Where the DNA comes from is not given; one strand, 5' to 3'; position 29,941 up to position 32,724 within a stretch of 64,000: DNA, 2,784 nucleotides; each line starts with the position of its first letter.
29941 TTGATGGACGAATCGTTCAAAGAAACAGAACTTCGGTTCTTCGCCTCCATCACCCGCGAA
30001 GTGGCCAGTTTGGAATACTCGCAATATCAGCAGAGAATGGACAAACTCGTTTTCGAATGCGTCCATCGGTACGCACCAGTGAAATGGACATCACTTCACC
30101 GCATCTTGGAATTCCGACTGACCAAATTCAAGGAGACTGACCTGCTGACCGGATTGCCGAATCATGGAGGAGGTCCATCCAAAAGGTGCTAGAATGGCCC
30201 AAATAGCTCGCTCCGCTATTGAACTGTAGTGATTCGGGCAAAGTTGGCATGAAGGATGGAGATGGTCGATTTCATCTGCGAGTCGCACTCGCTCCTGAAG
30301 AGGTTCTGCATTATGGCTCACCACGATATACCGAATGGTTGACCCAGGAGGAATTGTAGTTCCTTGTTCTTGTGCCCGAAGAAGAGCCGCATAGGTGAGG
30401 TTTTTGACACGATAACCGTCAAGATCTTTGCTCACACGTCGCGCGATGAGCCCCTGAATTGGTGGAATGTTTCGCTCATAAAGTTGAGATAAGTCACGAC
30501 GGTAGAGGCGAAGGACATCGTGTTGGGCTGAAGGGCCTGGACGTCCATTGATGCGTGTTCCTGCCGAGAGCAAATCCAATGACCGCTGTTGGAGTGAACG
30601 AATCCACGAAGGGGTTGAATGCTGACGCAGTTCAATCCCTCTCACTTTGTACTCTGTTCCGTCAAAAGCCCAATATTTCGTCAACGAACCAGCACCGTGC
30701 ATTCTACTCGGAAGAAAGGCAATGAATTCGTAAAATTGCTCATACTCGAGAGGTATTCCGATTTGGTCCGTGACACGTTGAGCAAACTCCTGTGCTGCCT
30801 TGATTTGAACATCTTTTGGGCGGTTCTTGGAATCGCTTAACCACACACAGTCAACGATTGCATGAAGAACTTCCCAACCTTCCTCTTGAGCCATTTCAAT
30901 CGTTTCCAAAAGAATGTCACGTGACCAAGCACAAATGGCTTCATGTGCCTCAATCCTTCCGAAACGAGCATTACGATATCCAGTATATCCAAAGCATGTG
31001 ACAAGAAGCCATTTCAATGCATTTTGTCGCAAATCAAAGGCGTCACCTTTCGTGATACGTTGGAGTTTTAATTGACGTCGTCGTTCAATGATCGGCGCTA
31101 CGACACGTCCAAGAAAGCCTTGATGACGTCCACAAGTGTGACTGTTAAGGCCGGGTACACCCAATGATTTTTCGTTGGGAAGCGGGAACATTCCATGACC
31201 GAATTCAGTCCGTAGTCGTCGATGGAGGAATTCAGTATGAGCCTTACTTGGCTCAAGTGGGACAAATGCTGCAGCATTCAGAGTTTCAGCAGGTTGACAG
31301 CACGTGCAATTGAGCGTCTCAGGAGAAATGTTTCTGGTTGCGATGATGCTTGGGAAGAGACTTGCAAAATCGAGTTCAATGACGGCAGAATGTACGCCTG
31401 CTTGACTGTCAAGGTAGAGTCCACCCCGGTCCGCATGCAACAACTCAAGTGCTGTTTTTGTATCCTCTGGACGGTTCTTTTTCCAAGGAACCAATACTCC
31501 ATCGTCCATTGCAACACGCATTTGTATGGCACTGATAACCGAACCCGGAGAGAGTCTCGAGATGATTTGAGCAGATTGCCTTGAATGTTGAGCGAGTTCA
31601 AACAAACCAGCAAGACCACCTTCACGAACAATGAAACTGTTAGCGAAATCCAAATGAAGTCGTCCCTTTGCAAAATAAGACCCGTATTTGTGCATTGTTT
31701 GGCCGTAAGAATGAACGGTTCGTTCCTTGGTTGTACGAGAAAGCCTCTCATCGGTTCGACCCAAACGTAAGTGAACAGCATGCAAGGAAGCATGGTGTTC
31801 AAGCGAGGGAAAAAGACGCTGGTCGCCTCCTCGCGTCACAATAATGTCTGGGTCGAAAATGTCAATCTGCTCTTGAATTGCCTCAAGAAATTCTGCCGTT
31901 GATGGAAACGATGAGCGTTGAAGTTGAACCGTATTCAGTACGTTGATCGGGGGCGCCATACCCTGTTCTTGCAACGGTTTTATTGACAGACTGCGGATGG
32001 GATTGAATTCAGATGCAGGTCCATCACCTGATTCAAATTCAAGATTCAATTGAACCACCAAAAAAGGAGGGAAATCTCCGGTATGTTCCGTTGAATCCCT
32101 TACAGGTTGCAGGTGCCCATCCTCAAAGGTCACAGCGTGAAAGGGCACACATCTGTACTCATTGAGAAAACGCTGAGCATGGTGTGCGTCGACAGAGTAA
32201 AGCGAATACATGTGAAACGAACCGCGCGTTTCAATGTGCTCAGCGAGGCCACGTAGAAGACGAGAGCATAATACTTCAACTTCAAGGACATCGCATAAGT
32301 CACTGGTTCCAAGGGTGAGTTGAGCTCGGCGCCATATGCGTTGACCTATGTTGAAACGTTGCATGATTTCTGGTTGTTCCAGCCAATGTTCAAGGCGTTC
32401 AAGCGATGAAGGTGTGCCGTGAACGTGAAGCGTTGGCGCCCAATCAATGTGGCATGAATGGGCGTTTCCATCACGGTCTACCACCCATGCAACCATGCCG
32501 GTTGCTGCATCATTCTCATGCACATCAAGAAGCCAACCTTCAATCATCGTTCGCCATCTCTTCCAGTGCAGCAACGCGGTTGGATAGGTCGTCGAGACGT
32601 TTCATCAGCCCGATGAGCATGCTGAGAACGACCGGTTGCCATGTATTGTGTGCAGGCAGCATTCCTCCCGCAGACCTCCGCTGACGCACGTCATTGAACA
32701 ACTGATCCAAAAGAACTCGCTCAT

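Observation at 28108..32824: Candidate archaeal damage-tolerance (mutasome-like) module: DinB + P-loop-dead RadB paralog + exonuclease-dead PolB + coupled small ORF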

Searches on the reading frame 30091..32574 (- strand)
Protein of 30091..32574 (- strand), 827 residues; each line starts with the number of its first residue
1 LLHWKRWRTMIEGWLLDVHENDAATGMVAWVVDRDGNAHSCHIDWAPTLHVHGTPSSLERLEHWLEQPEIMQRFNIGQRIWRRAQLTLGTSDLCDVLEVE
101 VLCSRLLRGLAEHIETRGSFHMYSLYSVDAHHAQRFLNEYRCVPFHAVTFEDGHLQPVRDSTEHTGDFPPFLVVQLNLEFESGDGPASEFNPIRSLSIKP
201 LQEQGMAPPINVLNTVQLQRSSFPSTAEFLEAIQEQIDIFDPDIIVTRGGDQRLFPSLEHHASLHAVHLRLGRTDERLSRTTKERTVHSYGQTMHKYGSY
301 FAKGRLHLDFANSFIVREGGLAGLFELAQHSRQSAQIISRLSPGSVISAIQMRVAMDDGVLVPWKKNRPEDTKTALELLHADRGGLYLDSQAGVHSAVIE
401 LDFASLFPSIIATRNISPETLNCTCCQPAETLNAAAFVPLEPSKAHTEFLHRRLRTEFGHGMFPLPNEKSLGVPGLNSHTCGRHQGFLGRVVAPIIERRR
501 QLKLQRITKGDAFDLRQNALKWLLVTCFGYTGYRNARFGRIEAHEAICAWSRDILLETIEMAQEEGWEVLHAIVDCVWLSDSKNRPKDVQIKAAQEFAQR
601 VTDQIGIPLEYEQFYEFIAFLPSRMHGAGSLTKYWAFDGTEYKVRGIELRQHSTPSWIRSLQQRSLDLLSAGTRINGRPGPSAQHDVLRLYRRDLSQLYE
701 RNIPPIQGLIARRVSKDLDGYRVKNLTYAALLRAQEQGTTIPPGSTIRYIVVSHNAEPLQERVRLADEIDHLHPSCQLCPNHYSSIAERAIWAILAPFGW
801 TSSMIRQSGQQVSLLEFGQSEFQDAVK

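Call 3: search_protein_families(library=pfam, proteins=[window:30091-32574:-], max_evalue=0.1)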
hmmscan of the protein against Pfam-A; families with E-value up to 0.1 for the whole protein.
window:30091-32574:- (827 aa): 2 families
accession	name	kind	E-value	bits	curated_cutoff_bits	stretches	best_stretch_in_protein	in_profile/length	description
PF00136.26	DNA_pol_B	-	4.2e-20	72.4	23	1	355-763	23-420/453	DNA polymerase family B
PF03104.25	DNA_pol_B_exo1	-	0.00089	19.2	23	1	213-312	138-226/242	DNA polymerase family B, exonuclease domain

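Call 4: search_protein_families(library=ncbifam, proteins=[window:30091-32574:-], max_evalue=0.1)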
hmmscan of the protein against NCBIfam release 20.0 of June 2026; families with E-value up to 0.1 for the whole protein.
window:30091-32574:- (827 aa): 9 families
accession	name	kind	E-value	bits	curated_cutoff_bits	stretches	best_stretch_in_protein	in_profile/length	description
NF004418.0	PRK05761.1-4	subfamily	2.1e-120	403.1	692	2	473-808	373-703/717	type B DNA-directed DNA polymerase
NF004416.0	PRK05761.1-2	equivalog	2.1e-104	350.3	516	2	484-756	362-617/665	type B DNA-directed DNA polymerase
NF004417.0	PRK05761.1-3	equivalog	2.8e-20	71.9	780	2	471-753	534-808/858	DNA-directed DNA polymerase I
TIGR00592.1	pol2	superfamily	1.2e-18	66.6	239.95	2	484-761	858-1139/1176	DNA polymerase (pol2)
NF004419.0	PRK05761.1-5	equivalog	4.3e-15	54.7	1285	2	383-429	553-599/932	DNA-directed DNA polymerase I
NF004421.0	PRK05762.1-2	equivalog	8e-15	54.2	570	1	382-605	411-588/795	DNA polymerase II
NF004422.0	PRK05762.1-4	equivalog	2.1e-14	52.8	1103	3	381-431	402-452/789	DNA polymerase II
NF004415.0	PRK05761.1-1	equivalog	8.4e-13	47.1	1289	2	382-430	494-542/883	DNA-directed DNA polymerase I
NF004420.0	PRK05762.1-1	equivalog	5.2e-10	38.6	1435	1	380-438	397-455/783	DNA polymerase II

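Call 20: search_solved_structures(query=window:30091-32547:-, max_evalue=0.001, show_alignments=2)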
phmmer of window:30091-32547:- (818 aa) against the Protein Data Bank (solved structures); distinct sequences matched with E-value up to 0.001: 54.
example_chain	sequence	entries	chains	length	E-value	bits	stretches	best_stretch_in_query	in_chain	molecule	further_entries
6wya_A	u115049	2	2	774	1.7e-30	108.7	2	465-797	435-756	DNA polymerase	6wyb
1wn7_A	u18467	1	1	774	3.8e-30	107.6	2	465-804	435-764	Family B DNA Polymerase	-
4fm2_A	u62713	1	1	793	1.3e-29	105.9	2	465-795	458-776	DNA polymerase 1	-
1wns_A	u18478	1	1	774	1.4e-29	105.7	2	466-804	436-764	DNA POLYMERASE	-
5h12_A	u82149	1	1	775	1.5e-29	105.7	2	468-797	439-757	Deep Vent DNA Polymerase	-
4k8z_A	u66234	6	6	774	1.5e-29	105.6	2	466-804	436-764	DNA polymerase | DNA polymerase,DNA polymerase,DNA polymerase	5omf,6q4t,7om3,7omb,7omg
4flt_A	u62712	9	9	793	2.1e-29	105.2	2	465-795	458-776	DNA polymerase 1 | Pyrococcus abyssi B family DNA polymerase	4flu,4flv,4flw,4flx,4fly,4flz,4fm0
3a2f_A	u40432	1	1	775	2.2e-29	105.1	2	468-805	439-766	DNA polymerase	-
2jgu_A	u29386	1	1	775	2.6e-29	104.8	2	468-805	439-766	DNA POLYMERASE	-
2xhb_A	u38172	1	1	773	4e-29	104.2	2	466-797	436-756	DNA POLYMERASE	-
2vwj_A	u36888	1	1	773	4.3e-29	104.1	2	466-797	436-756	DNA POLYMERASE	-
2vwk_A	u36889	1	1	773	4.3e-29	104.1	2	466-797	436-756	DNA POLYMERASE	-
4ahc_A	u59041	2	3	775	7.9e-29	103.2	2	468-805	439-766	DNA POLYMERASE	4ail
1tgo_A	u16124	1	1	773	9.6e-29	103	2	466-797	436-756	PROTEIN (THERMOSTABLE B DNA POLYMERASE)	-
7b06_A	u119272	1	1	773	1.4e-28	102.4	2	466-797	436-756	DNA polymerase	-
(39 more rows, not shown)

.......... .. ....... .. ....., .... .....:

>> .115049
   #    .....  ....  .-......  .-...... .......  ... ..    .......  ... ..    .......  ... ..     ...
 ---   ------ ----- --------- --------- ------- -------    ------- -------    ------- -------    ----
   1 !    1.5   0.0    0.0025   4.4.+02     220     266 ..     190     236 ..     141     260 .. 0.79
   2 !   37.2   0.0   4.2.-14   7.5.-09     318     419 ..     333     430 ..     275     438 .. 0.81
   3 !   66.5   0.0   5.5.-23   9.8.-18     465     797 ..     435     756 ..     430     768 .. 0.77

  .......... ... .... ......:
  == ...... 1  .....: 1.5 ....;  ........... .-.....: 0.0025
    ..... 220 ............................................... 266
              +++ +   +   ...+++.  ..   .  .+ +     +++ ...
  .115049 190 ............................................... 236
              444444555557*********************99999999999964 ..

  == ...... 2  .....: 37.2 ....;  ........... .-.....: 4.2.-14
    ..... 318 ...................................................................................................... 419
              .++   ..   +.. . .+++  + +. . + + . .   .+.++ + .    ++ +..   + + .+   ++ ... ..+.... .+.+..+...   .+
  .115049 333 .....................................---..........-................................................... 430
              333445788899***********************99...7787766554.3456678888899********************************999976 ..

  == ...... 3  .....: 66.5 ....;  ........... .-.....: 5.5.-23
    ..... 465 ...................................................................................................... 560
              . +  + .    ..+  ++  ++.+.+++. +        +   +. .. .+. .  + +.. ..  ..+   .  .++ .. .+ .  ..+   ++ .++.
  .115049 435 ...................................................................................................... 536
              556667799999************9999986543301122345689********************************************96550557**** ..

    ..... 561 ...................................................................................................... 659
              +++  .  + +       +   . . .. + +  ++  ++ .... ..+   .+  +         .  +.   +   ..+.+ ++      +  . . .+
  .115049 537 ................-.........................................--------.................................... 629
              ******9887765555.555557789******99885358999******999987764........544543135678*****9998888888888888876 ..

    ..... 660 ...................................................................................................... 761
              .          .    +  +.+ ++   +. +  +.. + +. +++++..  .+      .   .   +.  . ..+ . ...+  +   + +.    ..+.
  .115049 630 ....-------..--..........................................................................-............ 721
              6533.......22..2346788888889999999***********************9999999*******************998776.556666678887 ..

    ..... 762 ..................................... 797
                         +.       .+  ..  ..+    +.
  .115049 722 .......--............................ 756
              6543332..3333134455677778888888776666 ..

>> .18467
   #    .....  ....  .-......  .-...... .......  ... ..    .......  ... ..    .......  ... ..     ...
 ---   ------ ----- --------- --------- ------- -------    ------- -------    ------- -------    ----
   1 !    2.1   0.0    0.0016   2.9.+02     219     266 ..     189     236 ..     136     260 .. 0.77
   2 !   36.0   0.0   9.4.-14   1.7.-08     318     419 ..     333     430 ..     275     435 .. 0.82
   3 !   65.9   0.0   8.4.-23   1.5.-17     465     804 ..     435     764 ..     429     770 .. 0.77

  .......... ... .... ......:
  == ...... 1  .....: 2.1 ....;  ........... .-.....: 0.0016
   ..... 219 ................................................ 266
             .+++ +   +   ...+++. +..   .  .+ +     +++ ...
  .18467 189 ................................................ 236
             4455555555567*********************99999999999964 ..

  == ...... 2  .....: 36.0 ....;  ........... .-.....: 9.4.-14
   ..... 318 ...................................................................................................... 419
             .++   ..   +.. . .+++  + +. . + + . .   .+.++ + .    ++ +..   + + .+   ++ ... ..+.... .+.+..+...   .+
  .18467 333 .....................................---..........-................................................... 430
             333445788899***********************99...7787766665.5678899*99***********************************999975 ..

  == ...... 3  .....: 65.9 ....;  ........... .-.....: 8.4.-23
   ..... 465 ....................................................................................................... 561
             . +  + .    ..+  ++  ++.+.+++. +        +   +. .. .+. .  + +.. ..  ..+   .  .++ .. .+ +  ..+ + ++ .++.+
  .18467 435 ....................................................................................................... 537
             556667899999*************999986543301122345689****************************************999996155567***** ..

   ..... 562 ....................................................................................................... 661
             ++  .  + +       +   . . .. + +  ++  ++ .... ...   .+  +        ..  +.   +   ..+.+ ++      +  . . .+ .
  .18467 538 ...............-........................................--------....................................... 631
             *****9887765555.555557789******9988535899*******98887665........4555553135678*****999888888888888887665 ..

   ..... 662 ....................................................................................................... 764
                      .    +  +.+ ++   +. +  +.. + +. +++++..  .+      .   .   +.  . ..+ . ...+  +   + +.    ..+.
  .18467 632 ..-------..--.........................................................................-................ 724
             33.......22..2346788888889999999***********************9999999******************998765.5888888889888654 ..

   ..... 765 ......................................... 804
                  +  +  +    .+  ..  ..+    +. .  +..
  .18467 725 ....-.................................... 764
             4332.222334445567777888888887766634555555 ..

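Call 21: find_homologous_proteins(query=window:30091-32547:-, max_evalue=1e-10)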
Query window:30091-32547:- (818 aa): 803 proteins with E <= 1e-10 among 8000 candidates; the best 120 are listed.
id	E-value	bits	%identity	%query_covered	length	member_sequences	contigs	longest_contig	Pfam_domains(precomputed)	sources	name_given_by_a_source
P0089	0.0e+0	1875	98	100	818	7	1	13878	PF00136.27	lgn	-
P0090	0.0e+0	1506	80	99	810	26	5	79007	PF00136.27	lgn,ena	-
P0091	0.0e+0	1496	80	99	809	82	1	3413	PF00136.27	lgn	-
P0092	0.0e+0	1472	79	99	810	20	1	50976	PF00136.27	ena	-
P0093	0.0e+0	1154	63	99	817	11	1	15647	PF00136.27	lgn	-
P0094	0.0e+0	1145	62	100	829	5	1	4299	PF00136.27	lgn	-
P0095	0.0e+0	1137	61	99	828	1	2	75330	PF00136.27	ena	-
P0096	0.0e+0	1136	62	99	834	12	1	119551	PF00136.27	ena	-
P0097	0.0e+0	1136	62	99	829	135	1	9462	PF00136.27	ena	-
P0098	0.0e+0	1133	61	99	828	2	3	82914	PF00136.27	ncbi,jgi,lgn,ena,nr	ncbi:MAG TPA: hypothetical protein D7H91_03360 [Candidatus Poseidoniales archaeon]|nr:MAG TPA: hypot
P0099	0.0e+0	1131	61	99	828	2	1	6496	PF00136.27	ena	-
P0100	0.0e+0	1130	61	99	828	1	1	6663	PF00136.27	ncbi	-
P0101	0.0e+0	1130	61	99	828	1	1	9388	PF00136.27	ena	-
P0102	0.0e+0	1130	61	99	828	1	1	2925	PF00136.27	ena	-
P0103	0.0e+0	1129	61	99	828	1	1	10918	PF00136.27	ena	-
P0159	2.6e-258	877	52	99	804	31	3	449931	PF00136.27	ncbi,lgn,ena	-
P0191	2.0e-241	821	50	99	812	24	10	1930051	PF00136.27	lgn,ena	-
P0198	2.3e-240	818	48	99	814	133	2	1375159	PF00136.27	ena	-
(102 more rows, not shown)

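Call 22: find_encoding_contigs(protein=P0191, flank=8000, max_places=2)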
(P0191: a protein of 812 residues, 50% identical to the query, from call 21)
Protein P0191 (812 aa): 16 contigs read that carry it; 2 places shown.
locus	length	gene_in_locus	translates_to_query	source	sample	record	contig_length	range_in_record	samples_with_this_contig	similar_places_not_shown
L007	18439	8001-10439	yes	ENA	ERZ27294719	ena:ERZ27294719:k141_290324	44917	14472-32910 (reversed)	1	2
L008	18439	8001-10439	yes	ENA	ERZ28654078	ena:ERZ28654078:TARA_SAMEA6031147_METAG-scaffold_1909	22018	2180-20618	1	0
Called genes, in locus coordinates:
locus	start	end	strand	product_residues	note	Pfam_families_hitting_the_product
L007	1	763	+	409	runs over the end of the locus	PF18030:Rimk_N, PF14397:ATPgrasp_ST (faint), PF02655:ATP-grasp_3 (weak), PF02955:GSH-S_ATP, PF08443:RimK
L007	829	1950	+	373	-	PF00589:Phage_integrase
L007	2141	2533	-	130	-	PF14520:HHH_5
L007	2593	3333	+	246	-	-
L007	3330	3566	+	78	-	PF03911:Sec61_beta (weak)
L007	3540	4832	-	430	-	-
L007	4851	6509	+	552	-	PF01189:Methyltr_RsmB-F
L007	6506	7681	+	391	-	-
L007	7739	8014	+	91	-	PF26485:DUF8156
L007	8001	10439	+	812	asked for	PF00136:DNA_pol_B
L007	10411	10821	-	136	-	-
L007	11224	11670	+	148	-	PF01047:MarR (weak), PF13404:HTH_AsnC-type, PF13412:HTH_24, PF18024:HTH_50 (weak), PF01037:AsnC_trans_reg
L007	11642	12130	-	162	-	-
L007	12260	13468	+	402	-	PF00116:COX2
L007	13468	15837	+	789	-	PF00115:COX1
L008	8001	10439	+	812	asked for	PF00136:DNA_pol_B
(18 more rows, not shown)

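Call 23: find_encoding_contigs(protein=P0198, flank=8000, max_places=2)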
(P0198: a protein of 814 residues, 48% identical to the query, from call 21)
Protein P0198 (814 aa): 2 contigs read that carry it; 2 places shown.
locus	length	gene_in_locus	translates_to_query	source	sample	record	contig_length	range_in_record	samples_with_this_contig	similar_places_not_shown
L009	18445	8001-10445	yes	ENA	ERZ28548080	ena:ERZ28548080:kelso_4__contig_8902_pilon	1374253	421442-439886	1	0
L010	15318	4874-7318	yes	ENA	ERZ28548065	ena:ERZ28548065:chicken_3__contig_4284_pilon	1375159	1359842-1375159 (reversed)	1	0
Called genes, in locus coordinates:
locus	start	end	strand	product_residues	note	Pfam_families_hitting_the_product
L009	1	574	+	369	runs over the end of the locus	PF10994:DUF2817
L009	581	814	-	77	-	-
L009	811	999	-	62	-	-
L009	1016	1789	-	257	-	-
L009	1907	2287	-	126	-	-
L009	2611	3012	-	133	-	-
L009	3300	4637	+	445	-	PF00232:Glyco_hydro_1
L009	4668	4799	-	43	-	-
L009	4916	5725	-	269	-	PF19420:DDAH_eukar, PF02274:ADI (faint)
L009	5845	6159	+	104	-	-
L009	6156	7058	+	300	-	PF04389:Peptidase_M28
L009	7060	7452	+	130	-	-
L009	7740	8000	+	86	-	PF26485:DUF8156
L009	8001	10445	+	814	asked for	PF00136:DNA_pol_B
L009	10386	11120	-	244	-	-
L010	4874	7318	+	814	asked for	PF00136:DNA_pol_B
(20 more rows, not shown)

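Call 24: find_encoding_contigs(protein=P0159, flank=8000, max_places=2)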
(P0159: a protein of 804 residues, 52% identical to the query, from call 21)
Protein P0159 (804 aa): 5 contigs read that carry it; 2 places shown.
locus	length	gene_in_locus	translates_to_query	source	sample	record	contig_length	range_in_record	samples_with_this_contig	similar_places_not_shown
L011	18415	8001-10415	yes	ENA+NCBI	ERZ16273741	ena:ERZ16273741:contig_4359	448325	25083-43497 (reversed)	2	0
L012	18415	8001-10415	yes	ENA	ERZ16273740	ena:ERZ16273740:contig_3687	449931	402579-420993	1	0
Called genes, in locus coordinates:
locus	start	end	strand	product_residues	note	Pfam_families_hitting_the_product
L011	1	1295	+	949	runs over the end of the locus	PF01411:tRNA-synt_2c, PF07973:tRNA_SAD, PF02272:DHHA1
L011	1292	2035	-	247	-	PF00293:NUDIX, PF14815:NUDIX_4 (weak)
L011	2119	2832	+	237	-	PF00753:Lactamase_B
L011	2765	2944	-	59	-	-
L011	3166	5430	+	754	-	PF00082:Peptidase_S8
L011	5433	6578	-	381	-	-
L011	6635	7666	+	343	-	PF00389:2-Hacid_dh, PF02826:2-Hacid_dh_C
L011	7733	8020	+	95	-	PF26485:DUF8156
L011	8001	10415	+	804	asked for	PF00136:DNA_pol_B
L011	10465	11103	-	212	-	-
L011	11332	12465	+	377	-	PF00817:IMS, PF11799:IMS_C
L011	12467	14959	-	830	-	PF00133:tRNA-synt_1, PF09334:tRNA-synt_1g, PF08264:Anticodon_1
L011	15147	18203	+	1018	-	PF03176:MMPL, PF12349:Sterol-sensing (weak), PF03176:MMPL (weak)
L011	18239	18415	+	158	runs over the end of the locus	PF01878:EVE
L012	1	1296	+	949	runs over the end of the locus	PF01411:tRNA-synt_2c, PF07973:tRNA_SAD, PF02272:DHHA1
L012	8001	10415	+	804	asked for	PF00136:DNA_pol_B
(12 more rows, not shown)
